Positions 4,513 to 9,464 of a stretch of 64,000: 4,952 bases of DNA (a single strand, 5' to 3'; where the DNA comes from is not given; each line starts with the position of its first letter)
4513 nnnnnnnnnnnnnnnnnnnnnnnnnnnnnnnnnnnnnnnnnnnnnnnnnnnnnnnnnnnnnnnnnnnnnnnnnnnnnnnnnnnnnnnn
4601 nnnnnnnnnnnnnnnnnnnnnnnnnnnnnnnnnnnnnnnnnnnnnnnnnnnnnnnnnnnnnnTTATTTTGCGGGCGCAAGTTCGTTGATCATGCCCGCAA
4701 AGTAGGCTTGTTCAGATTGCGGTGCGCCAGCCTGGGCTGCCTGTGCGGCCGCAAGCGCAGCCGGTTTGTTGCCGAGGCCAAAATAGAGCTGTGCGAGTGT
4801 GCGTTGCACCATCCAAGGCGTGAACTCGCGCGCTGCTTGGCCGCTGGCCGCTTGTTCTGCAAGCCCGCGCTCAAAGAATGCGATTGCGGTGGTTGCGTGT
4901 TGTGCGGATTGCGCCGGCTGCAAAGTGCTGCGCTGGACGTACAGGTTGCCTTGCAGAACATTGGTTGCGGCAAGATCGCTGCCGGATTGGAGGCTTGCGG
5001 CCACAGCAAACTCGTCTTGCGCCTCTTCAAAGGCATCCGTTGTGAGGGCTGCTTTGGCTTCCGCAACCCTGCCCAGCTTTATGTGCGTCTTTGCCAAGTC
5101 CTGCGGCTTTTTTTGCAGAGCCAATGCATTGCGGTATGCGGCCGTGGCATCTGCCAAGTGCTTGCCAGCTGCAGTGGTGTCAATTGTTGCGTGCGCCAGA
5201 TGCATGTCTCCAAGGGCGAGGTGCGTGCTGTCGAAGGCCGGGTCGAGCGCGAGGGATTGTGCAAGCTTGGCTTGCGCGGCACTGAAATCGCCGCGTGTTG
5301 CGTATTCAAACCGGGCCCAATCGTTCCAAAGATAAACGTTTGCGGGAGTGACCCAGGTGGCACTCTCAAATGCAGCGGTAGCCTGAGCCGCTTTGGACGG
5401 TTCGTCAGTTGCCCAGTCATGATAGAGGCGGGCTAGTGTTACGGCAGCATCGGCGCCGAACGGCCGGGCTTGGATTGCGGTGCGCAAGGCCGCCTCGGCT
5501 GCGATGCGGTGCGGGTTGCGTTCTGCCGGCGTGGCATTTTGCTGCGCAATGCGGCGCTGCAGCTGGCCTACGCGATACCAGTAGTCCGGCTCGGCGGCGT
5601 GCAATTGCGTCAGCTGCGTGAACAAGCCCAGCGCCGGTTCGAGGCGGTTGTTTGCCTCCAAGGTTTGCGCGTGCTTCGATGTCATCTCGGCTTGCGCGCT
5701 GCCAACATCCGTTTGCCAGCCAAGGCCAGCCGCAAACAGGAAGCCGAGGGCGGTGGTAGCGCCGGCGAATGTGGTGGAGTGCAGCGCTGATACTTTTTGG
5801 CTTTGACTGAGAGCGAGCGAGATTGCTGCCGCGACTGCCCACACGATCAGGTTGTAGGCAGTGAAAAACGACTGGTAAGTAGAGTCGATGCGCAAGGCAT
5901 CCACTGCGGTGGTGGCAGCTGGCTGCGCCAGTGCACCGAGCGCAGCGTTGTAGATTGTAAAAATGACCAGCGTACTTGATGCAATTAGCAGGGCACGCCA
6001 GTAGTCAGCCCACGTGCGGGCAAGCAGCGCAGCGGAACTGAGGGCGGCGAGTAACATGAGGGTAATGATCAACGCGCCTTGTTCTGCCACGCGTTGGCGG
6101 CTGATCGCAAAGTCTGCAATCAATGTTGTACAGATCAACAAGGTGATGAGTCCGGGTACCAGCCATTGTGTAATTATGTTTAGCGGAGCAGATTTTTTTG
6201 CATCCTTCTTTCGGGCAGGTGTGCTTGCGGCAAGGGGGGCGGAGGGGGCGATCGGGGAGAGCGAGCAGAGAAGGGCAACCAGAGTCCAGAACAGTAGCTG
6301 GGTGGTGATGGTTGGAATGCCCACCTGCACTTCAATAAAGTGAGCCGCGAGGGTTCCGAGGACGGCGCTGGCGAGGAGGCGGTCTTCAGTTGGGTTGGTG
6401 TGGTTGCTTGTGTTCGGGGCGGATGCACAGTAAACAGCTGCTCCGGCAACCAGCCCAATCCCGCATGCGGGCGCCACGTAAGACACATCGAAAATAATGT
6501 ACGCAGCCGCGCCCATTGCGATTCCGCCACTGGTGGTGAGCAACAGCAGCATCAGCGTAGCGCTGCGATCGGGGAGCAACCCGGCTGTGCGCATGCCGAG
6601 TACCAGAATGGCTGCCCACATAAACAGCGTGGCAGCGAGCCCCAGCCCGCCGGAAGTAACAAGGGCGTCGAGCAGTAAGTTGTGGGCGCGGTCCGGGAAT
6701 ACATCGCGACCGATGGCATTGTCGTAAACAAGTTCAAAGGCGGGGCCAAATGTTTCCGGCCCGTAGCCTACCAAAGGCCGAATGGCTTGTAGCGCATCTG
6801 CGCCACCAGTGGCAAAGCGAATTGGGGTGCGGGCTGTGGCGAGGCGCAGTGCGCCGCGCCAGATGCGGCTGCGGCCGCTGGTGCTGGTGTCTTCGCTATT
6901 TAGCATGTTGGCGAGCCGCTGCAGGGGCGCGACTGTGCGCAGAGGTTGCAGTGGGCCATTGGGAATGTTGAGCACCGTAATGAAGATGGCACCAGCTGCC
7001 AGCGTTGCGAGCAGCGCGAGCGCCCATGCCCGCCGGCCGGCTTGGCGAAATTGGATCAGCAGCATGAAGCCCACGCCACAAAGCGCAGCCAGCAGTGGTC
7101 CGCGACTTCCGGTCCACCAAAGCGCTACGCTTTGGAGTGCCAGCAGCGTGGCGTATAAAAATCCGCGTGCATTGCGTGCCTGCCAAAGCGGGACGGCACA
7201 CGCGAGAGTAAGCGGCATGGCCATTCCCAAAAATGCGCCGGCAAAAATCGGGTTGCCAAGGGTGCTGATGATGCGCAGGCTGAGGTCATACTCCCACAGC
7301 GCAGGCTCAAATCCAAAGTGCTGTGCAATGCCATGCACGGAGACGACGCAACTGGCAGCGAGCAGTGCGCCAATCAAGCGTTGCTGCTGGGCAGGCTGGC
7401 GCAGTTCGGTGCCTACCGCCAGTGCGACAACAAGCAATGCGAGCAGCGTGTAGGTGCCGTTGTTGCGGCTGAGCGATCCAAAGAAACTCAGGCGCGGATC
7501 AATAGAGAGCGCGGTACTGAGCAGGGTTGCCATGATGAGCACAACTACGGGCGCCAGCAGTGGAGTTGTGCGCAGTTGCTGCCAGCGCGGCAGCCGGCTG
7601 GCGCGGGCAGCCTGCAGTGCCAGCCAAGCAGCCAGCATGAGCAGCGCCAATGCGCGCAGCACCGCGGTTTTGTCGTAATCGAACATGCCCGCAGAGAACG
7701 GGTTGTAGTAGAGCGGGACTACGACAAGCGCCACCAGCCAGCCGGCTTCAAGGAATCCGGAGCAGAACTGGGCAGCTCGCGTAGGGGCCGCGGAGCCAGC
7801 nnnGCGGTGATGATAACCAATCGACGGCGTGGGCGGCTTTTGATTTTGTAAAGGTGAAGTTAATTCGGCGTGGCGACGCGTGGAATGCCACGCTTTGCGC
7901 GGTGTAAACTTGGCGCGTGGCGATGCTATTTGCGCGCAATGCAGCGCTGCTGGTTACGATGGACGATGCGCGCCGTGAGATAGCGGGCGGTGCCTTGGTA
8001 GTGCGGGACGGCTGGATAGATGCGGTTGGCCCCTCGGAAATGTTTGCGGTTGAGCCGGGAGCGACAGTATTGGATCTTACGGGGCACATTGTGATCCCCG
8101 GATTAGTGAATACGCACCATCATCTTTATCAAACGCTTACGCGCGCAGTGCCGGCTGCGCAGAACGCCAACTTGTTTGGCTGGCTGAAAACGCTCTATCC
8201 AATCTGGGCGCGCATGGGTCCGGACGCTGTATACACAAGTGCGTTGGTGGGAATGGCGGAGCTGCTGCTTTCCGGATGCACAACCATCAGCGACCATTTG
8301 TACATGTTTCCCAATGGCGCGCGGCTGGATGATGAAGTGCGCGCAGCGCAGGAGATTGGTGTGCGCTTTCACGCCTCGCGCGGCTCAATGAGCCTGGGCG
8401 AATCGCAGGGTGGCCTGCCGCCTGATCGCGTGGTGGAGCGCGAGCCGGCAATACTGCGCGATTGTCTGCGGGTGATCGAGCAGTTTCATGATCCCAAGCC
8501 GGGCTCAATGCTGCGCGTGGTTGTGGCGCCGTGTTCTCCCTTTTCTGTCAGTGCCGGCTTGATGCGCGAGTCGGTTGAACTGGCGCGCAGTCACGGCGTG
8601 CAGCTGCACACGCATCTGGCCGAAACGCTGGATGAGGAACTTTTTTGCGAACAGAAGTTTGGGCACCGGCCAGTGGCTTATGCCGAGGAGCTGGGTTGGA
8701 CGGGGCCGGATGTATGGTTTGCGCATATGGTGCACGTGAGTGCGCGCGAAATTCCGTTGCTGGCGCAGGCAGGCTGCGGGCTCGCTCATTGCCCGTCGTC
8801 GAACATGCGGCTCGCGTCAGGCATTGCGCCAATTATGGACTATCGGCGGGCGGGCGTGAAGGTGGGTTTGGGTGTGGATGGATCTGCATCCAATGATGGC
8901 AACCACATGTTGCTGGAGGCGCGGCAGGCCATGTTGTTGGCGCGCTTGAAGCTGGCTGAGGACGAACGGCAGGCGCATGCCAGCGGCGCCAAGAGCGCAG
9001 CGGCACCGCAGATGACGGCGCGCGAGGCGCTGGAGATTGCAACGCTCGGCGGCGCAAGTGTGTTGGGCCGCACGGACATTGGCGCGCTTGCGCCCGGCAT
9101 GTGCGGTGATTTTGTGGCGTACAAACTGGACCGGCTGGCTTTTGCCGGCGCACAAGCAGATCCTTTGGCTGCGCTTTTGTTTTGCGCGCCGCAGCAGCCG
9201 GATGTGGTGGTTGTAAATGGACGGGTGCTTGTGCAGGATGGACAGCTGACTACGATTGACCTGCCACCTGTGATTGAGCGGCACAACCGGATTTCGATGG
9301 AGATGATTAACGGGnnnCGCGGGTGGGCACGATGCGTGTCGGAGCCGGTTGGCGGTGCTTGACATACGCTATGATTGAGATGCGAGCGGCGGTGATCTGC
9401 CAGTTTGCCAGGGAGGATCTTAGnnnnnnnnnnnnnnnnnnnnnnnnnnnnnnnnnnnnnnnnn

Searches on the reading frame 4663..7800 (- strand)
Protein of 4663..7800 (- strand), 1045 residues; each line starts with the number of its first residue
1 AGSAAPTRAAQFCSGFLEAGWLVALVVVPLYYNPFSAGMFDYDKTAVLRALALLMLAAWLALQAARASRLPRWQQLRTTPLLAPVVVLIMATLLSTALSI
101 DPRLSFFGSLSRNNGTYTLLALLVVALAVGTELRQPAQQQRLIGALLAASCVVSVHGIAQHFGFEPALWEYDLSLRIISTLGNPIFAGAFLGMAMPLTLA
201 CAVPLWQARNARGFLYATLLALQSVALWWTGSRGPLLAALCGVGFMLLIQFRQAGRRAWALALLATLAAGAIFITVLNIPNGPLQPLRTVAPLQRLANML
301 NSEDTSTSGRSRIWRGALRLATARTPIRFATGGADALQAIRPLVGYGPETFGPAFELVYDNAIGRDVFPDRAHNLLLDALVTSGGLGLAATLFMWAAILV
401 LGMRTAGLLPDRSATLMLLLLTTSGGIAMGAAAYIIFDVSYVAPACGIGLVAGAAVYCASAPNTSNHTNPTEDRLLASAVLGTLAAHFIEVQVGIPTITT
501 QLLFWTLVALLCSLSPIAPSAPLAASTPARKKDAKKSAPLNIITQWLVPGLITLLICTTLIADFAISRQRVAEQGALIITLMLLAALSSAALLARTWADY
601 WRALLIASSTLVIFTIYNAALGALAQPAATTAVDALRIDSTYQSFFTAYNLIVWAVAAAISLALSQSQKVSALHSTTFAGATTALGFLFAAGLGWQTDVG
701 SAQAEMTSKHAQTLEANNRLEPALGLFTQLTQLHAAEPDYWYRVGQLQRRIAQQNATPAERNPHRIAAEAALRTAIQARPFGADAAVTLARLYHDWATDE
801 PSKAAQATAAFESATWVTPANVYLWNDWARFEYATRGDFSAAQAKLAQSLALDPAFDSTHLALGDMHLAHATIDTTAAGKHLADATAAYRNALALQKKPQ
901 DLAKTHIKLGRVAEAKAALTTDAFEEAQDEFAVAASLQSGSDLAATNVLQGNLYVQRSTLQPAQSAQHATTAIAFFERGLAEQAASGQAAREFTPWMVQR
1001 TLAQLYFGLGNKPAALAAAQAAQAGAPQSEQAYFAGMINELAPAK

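Call 9: search_protein_families(library=pfam, proteins=[window:4663-7800:-], max_evalue=0.0001)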
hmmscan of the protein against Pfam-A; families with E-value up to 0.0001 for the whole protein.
window:4663-7800:- (1045 aa): 1 family
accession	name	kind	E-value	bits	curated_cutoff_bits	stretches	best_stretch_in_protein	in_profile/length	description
PF04932.20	Wzy_C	-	8.3e-13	48.8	31.7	1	219-391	2-148/149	O-Antigen ligase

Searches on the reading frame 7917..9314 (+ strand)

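Call 4: search_protein_families(library=pfam, proteins=[window:7917-9314:+], max_evalue=0.001)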
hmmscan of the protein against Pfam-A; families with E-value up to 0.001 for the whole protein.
window:7917-9314:+ (466 aa): 2 families
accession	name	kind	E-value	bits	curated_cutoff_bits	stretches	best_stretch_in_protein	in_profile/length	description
PF01979.26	Amidohydro_1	-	5.2e-54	184.2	25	1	58-437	1-344/345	Amidohydrolase family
PF07969.17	Amidohydro_3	-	7e-13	49.3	29.7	1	208-438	258-471/472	Amidohydrolase family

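Call 6: search_protein_families(library=ncbifam, proteins=[window:7917-9314:+], max_evalue=0.00001)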
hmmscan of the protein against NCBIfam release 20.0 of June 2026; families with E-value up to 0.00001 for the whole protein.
window:7917-9314:+ (466 aa): 28 families (the best 25 are shown)
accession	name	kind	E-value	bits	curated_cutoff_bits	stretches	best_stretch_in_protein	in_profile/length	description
NF006055.0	PRK08203.1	equivalog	7.7e-202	670.8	532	1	4-465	6-452/455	8-oxoguanine deaminase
NF009059.0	PRK12393.1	equivalog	1.4e-112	376.8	543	1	4-453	8-445/460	amidohydrolase family protein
NF005557.0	PRK07228.1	equivalog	1.6e-82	277.6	522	1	10-463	8-437/445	5'-deoxyadenosine deaminase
NF006549.0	PRK09045.1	equivalog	1.4e-66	225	540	1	9-456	14-432/444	TRZ/ATZ family hydrolase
NF004701.0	PRK06038.1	equivalog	1.2e-64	218.6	609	1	7-461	9-424/432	N-ethylammeline chlorohydrolase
NF005211.0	PRK06687.1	equivalog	3.2e-59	200.8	703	1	12-449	9-419/419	TRZ/ATZ family protein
NF006056.0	PRK08204.1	subfamily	1.3e-55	188.9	391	1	9-456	9-433/449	hypothetical protein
NF006252.0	PRK08393.1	equivalog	7.8e-55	186.6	617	1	46-462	39-422/424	N-ethylammeline chlorohydrolase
NF006681.0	PRK09229.1-2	equivalog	4.4e-53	180.6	362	1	24-448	21-434/451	formimidoylglutamate deiminase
NF012037.0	PRK15493.1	equivalog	1.6e-48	165.6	779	1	9-454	7-424/435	bifunctional S-methyl-5'-thioadenosine deaminase/S-adenosylhomocysteine deaminase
NF005540.0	PRK07203.1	equivalog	6e-42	143.8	444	1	3-463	1-438/444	putative aminohydrolase SsnA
TIGR03314.1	Se_ssnA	subfamily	1.6e-40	139.3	455.5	1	10-462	6-436/441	putative selenium metabolism protein SsnA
NF006679.0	PRK09228.1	subfamily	6.6e-39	133.9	351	1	13-405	20-388/433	guanine deaminase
TIGR02022.1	hutF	equivalog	1.4e-38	132.8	413.05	1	50-444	40-436/455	formimidoylglutamate deiminase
TIGR02967.1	guan_deamin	equivalog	7.3e-38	130.6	375.4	1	24-401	6-359/401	guanine deaminase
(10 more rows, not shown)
